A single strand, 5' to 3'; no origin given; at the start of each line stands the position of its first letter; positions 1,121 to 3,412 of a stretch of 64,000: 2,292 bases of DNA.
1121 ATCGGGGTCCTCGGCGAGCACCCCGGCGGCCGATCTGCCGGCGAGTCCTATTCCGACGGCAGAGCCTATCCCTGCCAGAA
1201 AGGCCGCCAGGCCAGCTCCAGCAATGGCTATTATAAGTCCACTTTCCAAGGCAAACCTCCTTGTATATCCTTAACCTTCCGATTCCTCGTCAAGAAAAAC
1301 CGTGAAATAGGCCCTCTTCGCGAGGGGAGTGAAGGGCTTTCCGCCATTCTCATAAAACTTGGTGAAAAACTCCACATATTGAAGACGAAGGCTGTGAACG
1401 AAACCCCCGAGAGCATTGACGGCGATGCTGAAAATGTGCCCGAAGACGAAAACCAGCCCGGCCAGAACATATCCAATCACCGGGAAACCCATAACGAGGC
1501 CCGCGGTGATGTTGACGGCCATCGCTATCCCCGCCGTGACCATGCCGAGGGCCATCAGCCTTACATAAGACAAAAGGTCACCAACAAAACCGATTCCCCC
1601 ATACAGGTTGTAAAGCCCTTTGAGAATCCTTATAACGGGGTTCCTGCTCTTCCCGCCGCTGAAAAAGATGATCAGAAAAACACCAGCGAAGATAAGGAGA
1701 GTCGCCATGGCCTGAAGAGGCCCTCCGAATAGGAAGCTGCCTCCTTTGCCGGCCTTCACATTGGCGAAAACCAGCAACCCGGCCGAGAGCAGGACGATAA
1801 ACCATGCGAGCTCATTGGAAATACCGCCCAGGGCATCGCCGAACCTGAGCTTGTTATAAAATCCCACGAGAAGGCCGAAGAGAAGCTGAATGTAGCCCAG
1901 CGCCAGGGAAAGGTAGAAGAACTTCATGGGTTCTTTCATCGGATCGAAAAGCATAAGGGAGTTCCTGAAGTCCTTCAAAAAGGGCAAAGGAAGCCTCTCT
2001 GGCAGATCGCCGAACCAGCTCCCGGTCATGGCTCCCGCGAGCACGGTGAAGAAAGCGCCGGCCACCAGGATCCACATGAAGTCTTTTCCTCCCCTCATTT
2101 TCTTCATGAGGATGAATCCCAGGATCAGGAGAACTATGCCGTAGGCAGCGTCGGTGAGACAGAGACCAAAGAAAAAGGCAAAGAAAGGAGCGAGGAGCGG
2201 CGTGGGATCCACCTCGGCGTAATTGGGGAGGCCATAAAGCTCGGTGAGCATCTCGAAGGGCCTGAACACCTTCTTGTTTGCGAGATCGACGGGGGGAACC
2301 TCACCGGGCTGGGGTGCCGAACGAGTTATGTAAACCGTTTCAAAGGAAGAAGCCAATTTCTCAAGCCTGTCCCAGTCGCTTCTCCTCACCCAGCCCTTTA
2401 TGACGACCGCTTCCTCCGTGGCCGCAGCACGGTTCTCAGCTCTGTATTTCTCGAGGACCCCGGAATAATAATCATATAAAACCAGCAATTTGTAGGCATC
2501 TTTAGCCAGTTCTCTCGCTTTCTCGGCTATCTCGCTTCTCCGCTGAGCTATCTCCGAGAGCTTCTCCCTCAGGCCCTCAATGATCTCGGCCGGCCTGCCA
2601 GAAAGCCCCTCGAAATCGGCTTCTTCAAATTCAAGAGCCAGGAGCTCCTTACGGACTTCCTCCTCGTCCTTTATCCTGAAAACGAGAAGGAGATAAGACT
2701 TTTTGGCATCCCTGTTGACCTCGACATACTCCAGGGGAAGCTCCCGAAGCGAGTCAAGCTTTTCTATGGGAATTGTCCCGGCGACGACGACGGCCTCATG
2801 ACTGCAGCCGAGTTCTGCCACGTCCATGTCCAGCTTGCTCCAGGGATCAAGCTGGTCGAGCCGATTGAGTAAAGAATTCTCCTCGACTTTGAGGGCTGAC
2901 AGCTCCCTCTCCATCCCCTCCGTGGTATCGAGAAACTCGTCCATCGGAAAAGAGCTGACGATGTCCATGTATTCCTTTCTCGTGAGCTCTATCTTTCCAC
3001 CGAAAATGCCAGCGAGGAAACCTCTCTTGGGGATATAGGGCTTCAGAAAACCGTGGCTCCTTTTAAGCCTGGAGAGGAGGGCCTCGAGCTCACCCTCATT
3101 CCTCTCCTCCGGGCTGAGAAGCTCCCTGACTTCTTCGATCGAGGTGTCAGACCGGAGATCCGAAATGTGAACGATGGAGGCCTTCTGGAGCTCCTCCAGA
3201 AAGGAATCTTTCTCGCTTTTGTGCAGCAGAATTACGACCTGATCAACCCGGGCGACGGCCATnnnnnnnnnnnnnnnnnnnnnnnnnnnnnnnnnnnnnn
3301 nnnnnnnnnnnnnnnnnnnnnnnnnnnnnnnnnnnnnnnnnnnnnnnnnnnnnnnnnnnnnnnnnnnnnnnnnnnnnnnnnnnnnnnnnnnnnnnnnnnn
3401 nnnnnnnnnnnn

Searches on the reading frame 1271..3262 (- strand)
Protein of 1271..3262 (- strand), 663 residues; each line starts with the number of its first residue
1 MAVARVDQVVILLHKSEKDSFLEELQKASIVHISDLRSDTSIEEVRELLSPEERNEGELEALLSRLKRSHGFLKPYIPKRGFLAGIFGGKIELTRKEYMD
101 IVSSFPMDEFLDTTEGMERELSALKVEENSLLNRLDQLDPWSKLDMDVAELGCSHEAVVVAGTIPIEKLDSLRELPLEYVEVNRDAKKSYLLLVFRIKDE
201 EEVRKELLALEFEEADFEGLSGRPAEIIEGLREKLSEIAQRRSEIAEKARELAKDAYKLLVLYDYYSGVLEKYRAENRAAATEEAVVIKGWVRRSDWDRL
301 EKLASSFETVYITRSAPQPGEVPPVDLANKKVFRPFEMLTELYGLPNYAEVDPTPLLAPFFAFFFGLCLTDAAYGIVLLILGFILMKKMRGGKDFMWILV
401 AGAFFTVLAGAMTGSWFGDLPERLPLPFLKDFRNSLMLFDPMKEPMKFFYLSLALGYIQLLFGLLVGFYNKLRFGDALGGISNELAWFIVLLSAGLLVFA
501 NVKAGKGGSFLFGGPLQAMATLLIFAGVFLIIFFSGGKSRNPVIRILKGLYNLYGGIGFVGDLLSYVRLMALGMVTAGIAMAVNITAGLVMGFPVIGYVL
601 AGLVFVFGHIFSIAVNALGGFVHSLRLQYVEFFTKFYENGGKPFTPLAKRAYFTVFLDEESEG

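Call 12: search_protein_families(library=pfam, proteins=[window:1271-3262:-], max_evalue=0.00001)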
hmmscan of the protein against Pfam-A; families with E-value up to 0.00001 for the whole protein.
window:1271-3262:- (663 aa): 1 family
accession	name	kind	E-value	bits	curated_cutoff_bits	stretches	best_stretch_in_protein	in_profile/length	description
PF01496.24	V_ATPase_I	-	6.6e-20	71.1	30.7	2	280-389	303-417/815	V-type ATPase 116kDa subunit family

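Call 70: search_protein_families(library=padloc, proteins=[window:1271-3262:-], max_evalue=0.001)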
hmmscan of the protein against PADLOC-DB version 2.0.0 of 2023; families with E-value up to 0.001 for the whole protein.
window:1271-3262:- (663 aa): 0 families
